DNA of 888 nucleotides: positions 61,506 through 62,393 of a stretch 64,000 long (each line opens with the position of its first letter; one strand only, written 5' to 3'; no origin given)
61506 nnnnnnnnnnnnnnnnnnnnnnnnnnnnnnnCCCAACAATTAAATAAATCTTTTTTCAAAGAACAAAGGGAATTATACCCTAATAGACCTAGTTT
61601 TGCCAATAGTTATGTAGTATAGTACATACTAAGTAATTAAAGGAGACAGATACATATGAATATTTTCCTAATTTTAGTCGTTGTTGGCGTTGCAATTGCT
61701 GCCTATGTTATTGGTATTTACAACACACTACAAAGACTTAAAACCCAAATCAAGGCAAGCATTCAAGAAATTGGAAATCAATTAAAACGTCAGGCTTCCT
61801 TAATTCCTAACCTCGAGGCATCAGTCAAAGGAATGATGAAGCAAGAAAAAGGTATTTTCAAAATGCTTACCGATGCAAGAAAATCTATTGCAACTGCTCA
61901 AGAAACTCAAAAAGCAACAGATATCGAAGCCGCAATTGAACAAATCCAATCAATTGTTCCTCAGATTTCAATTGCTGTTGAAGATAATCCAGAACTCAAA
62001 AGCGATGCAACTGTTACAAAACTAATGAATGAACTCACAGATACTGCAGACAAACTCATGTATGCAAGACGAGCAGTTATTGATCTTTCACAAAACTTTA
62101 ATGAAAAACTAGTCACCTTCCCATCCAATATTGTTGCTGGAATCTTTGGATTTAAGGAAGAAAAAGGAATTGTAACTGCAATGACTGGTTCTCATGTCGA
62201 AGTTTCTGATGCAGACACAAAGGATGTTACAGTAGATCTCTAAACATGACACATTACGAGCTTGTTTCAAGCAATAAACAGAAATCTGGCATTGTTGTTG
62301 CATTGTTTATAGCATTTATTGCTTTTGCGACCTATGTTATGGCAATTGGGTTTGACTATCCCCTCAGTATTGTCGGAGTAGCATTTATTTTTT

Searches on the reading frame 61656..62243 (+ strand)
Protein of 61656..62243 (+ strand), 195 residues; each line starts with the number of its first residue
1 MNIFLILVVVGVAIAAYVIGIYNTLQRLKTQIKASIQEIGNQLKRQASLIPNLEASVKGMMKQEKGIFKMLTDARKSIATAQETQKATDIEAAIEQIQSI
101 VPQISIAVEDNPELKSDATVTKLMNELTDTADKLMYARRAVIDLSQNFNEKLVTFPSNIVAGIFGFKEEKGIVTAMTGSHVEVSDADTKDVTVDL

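Call 12: find_encoding_contigs(protein=window:61656-62243:+, flank=10000, max_places=10)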
Protein window:61656-62243:+ (195 aa): 10 contigs read that carry it; 7 places shown.
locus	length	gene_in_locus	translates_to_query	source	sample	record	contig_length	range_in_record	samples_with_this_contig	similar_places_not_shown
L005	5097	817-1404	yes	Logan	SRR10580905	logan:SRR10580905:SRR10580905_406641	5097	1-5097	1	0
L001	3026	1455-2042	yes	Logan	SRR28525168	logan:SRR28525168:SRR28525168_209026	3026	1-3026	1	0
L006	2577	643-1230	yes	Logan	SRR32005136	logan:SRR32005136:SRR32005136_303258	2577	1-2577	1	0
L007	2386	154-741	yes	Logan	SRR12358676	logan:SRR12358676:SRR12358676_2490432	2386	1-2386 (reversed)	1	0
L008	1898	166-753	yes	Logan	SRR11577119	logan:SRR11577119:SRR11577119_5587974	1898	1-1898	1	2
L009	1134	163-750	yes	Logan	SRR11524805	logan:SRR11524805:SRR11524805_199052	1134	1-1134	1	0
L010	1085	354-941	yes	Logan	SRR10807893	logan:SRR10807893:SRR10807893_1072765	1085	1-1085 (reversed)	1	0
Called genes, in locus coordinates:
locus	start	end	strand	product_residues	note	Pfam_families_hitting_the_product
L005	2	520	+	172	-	?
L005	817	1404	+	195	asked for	PF04011:LemA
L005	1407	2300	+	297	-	PF01435:Peptidase_M48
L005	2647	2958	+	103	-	PF02686:GatC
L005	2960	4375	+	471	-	PF01425:Amidase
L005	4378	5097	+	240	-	?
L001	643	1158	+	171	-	-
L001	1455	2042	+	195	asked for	PF04011:LemA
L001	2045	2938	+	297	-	PF01435:Peptidase_M48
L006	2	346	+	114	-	?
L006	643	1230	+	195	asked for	PF04011:LemA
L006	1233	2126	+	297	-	PF01435:Peptidase_M48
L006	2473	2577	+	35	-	?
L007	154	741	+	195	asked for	PF04011:LemA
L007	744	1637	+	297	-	PF01435:Peptidase_M48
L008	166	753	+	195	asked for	PF04011:LemA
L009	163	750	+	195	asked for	PF04011:LemA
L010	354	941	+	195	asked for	PF04011:LemA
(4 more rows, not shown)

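Call 16: find_related_loci(query=window:61656-62243:+, collection=genome_contigs, flank=10000)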
Query window:61656-62243:+ (195 aa) in genome_contigs; peptide patterns used: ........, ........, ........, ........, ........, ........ (x = any residue, [..] = any of these).
281 stretches matched a pattern; 204 encode a relative of the query (tblastn E <= 1e-3); the best 80 are kept; 80 distinct loci.
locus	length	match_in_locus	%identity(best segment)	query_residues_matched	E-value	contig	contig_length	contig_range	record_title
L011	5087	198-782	80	1-195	2e-105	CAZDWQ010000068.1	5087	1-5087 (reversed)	MAG TPA_asm: uncultured Pseudomonadales bacterium isolate SRP192515_co1_182 genome assembly, contig: NODE_17858_length_5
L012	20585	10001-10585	81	1-195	2e-105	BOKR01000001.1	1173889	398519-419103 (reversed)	MAG: Patescibacteria group bacterium BroJett025 DNA, sequence1, whole genome shotgun sequence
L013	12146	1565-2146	80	2-195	3e-104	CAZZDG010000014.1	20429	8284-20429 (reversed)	MAG TPA_asm: uncultured Pseudomonadales bacterium isolate binchicken_co321_113 genome assembly, contig: NODE_965_length_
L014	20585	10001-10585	74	1-195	1e-97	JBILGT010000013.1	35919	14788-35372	MAG: Limisphaerales bacterium isolate ME2016-09-28_3300042471_group7_bin68 Rohwer_bin1526_scaffold_407_c1, whole genome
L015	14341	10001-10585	75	1-195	4e-97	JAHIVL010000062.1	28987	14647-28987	MAG: Patescibacteria group bacterium isolate MM_PC_MetaG.mb.79 MM_PC_MetaG.mb.79_k141_1112038, whole genome shotgun sequ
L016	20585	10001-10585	75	1-195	1e-96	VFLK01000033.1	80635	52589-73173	MAG: Candidatus Paceibacterota bacterium isolate Bin_61_66 c_000004444160, whole genome shotgun sequence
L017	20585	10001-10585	74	1-195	9e-96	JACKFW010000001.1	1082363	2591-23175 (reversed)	MAG: Pseudomonadales bacterium isolate HK-STAS-PATE-15 HK-STAS-PATE-15_1, whole genome shotgun sequence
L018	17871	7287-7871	71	1-195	3e-92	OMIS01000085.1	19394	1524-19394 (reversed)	bacterium isolate AM_0466 genome assembly, contig: AM_0466_85, whole genome shotgun sequence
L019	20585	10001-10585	69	1-195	2e-90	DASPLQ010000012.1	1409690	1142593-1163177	MAG TPA_asm: Vitreimonas sp. isolate SMAG_U12069 k141_91001, whole genome shotgun sequence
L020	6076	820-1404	71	1-195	1e-90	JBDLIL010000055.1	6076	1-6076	MAG: Patescibacteria group bacterium isolate MAG029 MAG029_55, whole genome shotgun sequence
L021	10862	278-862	70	1-195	2e-90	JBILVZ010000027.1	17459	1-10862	MAG: Methylococcaceae bacterium isolate ME2018-08-25_3300042355_group8_bin66 Rohwer_bin1527_scaffold_981_c1, whole genom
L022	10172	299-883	70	1-195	2e-89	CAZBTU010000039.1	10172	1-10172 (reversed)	MAG TPA_asm: uncultured Pseudomonadales bacterium isolate SRP286056_co2_100 genome assembly, contig: NODE_11104_length_1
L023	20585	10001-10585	70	1-195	2e-88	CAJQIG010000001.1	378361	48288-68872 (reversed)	uncultured Patescibacteria group bacterium isolate 0.2_20180412_Bin_MAXBIN_228_sub_1 genome assembly, contig: c_00000000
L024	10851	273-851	69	2-195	5e-88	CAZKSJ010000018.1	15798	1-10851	MAG TPA_asm: uncultured Pseudomonadales bacterium isolate SRP239243_co2_85 genome assembly, contig: NODE_6129_length_157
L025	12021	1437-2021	66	1-195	3e-88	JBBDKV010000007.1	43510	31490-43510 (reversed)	MAG: Patescibacteria group bacterium isolate LejiaA_43_11 Lejia_A_1455_length_43510_cov_7, whole genome shotgun sequence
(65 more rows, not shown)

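Call 36: find_related_loci(query=window:61656-62243:+, collection=metagenome_contigs, flank=6000)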
Query window:61656-62243:+ (195 aa) in metagenome_contigs; peptide patterns used: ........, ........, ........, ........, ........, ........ (x = any residue, [..] = any of these).
479 stretches matched a pattern; 354 encode a relative of the query (tblastn E <= 1e-3); the best 80 are kept; 80 distinct loci.
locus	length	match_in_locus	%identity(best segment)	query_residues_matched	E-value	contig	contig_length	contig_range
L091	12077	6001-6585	86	1-195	3e-114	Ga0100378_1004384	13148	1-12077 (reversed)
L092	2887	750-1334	79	1-195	5e-110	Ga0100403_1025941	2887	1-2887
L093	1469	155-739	76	1-195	2e-106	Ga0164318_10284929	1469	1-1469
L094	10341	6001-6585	75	1-195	7e-98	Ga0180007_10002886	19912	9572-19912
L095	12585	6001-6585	75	1-195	2e-97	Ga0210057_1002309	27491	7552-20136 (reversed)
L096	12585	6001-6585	75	1-195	2e-97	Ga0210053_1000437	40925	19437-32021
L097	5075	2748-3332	75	1-195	2e-97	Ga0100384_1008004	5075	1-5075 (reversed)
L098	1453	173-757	72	1-195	2e-97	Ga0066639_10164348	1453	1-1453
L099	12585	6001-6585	69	1-195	9e-91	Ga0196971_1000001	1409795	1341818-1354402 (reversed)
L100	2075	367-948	72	1-194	3e-94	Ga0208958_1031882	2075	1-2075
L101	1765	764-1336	72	3-195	1e-94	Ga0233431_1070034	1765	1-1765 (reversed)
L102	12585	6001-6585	75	1-195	4e-98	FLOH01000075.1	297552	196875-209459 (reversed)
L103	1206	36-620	70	1-195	9e-96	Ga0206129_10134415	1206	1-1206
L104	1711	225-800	68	4-195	1e-93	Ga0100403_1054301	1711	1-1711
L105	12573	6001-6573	69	3-195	3e-87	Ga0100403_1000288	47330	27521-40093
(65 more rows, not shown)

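Call 46: find_homologous_proteins(query=window:61656-62243:+, max_evalue=1e-60)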
Query window:61656-62243:+ (195 aa): 1018 proteins with E <= 1e-60 among 4149 candidates; the best 120 are listed.
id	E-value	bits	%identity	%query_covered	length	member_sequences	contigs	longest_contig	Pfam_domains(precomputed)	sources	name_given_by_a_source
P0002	3.6e-114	396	100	100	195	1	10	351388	PF04011.18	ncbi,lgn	-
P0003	1.2e-113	395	99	100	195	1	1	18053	PF04011.18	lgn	-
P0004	1.4e-113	394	99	100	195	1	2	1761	PF04011.18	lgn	-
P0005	5.2e-102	357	87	100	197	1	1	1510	PF04011.18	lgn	-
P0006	5.4e-102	357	88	100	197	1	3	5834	PF04011.18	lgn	-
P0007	9.0e-102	356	87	100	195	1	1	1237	PF04011.18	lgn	-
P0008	5.0e-101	354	86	100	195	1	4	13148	PF04011.18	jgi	-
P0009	5.2e-101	353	86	100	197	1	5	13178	PF04011.18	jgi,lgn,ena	-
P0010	9.6e-99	346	84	99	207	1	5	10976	PF04011.18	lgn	-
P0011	4.8e-96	337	81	100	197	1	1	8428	PF04011.18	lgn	-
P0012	8.3e-96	337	82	100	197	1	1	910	PF04011.18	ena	-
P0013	1.4e-95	336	82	100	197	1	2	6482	PF04011.18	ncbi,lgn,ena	-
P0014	1.2e-94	333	79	100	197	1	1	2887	PF04011.18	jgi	-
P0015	1.4e-94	333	84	100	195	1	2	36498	PF04011.18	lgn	-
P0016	1.4e-94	333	83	100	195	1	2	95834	PF04011.18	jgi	jgi:LemA protein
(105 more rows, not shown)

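Call 47: find_encoding_contigs(protein=P0003, flank=6000, max_places=4)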
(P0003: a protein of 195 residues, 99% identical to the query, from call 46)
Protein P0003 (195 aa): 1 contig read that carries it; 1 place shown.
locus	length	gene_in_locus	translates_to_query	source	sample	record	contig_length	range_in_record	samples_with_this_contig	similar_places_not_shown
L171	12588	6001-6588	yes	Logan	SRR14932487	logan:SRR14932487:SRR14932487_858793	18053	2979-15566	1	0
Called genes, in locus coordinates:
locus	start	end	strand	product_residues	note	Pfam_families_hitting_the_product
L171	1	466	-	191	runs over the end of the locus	PF10502:Peptidase_S26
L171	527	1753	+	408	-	PF01943:Polysacc_synt, PF13440:Polysacc_synt_3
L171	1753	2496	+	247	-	PF00535:Glycos_transf_2 (weak)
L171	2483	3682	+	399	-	PF04932:Wzy_C (weak)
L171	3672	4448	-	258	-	PF12733:Cadherin-like (faint), PF09136:Glucodextran_B (weak), PF17936:Big_6, PF19077:Big_13 (faint), PF09136:Glucodextran_B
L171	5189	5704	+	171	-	-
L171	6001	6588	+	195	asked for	PF04011:LemA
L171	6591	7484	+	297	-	PF01435:Peptidase_M48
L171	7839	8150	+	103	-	PF02686:GatC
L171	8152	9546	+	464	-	PF01425:Amidase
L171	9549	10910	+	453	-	PF02934:GatB_N, PF02637:GatB_Yqey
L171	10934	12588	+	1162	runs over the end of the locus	PF02811:PHP, PF07733:DNA_pol3_alpha, PF17657:DNA_pol3_finger, PF14579:HHH_6, PF01336:tRNA_anti-codon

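Call 48: find_encoding_contigs(protein=P0006, flank=6000, max_places=4)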
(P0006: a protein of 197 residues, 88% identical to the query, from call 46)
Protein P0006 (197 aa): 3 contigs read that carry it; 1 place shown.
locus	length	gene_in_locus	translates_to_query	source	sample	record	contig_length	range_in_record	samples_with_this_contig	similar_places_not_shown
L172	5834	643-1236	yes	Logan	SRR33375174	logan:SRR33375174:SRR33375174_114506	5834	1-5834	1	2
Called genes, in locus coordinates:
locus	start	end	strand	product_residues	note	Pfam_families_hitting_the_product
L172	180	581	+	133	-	-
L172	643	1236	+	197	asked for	PF04011:LemA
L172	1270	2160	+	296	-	PF01435:Peptidase_M48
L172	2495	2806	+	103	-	PF02686:GatC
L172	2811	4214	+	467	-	PF01425:Amidase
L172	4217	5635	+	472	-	PF02934:GatB_N, PF02637:GatB_Yqey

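Call 49: find_encoding_contigs(protein=P0009, flank=6000, max_places=6)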
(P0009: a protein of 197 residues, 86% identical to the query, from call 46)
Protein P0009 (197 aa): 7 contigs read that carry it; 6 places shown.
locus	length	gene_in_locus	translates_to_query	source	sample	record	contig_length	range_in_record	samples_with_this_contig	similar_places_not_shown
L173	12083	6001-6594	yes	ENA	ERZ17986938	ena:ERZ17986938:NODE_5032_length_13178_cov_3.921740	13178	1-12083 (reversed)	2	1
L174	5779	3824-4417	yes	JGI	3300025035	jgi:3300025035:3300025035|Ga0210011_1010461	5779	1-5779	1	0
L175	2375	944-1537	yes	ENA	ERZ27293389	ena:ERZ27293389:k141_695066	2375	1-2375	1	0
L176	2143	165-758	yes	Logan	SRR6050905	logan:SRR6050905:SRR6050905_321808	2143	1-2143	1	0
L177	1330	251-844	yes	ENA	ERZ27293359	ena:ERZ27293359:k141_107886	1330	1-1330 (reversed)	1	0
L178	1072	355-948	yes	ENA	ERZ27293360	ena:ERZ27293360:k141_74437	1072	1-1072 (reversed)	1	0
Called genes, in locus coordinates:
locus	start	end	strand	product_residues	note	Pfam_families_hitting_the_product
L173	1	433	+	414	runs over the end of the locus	PF01943:Polysacc_synt, PF13440:Polysacc_synt_3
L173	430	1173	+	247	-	PF00535:Glycos_transf_2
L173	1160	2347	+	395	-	PF04932:Wzy_C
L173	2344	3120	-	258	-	PF09136:Glucodextran_B, PF17936:Big_6 (weak), PF19077:Big_13 (faint), PF09136:Glucodextran_B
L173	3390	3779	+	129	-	-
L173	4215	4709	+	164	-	-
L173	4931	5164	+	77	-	PF21956:DUF6922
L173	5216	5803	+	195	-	PF08843:AbiEii (weak)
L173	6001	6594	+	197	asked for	PF04011:LemA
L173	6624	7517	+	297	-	PF01435:Peptidase_M48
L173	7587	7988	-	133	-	-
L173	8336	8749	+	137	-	PF02686:GatC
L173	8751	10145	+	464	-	PF01425:Amidase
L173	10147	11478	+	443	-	PF02934:GatB_N, PF02637:GatB_Yqey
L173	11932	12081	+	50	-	?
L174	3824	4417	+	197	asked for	PF04011:LemA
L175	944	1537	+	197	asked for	PF04011:LemA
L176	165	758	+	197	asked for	PF04011:LemA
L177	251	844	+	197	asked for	PF04011:LemA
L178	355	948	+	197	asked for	PF04011:LemA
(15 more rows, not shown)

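Call 50: find_encoding_contigs(protein=P0010, flank=6000, max_places=6)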
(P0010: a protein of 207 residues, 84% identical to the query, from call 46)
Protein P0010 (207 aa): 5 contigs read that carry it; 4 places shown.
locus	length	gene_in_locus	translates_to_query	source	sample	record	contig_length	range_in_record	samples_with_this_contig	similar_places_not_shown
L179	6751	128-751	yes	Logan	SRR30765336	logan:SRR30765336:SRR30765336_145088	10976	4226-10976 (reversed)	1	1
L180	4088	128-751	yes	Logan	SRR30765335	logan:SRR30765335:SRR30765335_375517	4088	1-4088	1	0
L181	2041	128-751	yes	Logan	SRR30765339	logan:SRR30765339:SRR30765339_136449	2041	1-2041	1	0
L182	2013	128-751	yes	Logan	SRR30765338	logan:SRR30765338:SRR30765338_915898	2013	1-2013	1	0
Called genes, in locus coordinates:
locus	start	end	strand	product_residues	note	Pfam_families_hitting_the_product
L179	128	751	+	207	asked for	PF04011:LemA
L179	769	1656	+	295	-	PF01435:Peptidase_M48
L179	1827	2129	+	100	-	PF02686:GatC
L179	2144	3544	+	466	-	PF01425:Amidase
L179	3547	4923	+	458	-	PF02934:GatB_N, PF02637:GatB_Yqey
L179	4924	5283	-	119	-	-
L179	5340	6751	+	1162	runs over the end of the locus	PF02811:PHP, PF07733:DNA_pol3_alpha, PF17657:DNA_pol3_finger, PF14579:HHH_6, PF01336:tRNA_anti-codon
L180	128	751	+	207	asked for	PF04011:LemA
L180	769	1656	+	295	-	PF01435:Peptidase_M48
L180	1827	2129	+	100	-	PF02686:GatC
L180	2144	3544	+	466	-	PF01425:Amidase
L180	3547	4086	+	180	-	?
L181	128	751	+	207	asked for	PF04011:LemA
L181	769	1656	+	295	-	PF01435:Peptidase_M48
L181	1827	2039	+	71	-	?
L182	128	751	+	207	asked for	PF04011:LemA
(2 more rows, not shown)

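Call 53: find_encoding_contigs(protein=P0015, flank=7000, max_places=3)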
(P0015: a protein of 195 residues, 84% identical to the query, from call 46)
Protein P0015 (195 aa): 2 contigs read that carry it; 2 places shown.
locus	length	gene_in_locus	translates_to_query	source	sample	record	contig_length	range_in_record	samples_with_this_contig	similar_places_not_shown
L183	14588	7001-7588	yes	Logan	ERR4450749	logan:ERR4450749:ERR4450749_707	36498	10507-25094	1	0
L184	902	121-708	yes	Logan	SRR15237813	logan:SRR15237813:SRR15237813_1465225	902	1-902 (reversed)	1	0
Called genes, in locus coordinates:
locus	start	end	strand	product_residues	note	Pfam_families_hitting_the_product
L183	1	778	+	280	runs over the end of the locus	PF02195:ParB_N, PF08535:KorB (faint), PF17762:HTH_ParB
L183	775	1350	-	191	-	PF10502:Peptidase_S26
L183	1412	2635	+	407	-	PF01943:Polysacc_synt, PF13440:Polysacc_synt_3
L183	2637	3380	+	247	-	PF00535:Glycos_transf_2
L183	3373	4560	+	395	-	PF04932:Wzy_C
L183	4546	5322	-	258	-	PF12733:Cadherin-like (faint), PF09136:Glucodextran_B (weak), PF17936:Big_6 (weak), PF19077:Big_13 (faint), PF09136:Glucodextran_B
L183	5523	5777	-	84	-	-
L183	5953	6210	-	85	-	-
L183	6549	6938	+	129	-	-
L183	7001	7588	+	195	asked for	PF04011:LemA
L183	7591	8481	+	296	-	PF01435:Peptidase_M48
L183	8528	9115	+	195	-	-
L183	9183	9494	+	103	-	PF02686:GatC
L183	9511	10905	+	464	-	PF01425:Amidase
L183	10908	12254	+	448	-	PF02934:GatB_N, PF02637:GatB_Yqey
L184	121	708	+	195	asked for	PF04011:LemA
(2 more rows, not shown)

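Call 54: find_encoding_contigs(protein=P0016, flank=7000, max_places=3)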
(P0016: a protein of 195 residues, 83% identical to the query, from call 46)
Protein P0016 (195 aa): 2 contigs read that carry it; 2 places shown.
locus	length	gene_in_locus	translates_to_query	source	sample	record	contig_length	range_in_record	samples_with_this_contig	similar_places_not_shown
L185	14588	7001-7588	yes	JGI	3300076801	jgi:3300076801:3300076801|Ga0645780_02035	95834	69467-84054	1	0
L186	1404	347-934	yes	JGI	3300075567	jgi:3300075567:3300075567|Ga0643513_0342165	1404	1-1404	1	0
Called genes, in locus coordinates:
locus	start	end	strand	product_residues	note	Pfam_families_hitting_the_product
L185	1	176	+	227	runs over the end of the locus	-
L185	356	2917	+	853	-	PF13517:FG-GAP_3 (faint), PF01839:FG-GAP (weak)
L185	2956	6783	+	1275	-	PF13517:FG-GAP_3 (faint), PF01839:FG-GAP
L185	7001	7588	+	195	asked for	PF04011:LemA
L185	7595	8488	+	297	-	PF01435:Peptidase_M48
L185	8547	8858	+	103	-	PF02686:GatC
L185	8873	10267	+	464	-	PF01425:Amidase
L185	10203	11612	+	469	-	PF02934:GatB_N, PF02637:GatB_Yqey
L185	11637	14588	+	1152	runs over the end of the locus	PF02811:PHP, PF07733:DNA_pol3_alpha, PF17657:DNA_pol3_finger, PF14579:HHH_6, PF01336:tRNA_anti-codon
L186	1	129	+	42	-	?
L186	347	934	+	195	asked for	PF04011:LemA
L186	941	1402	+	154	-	?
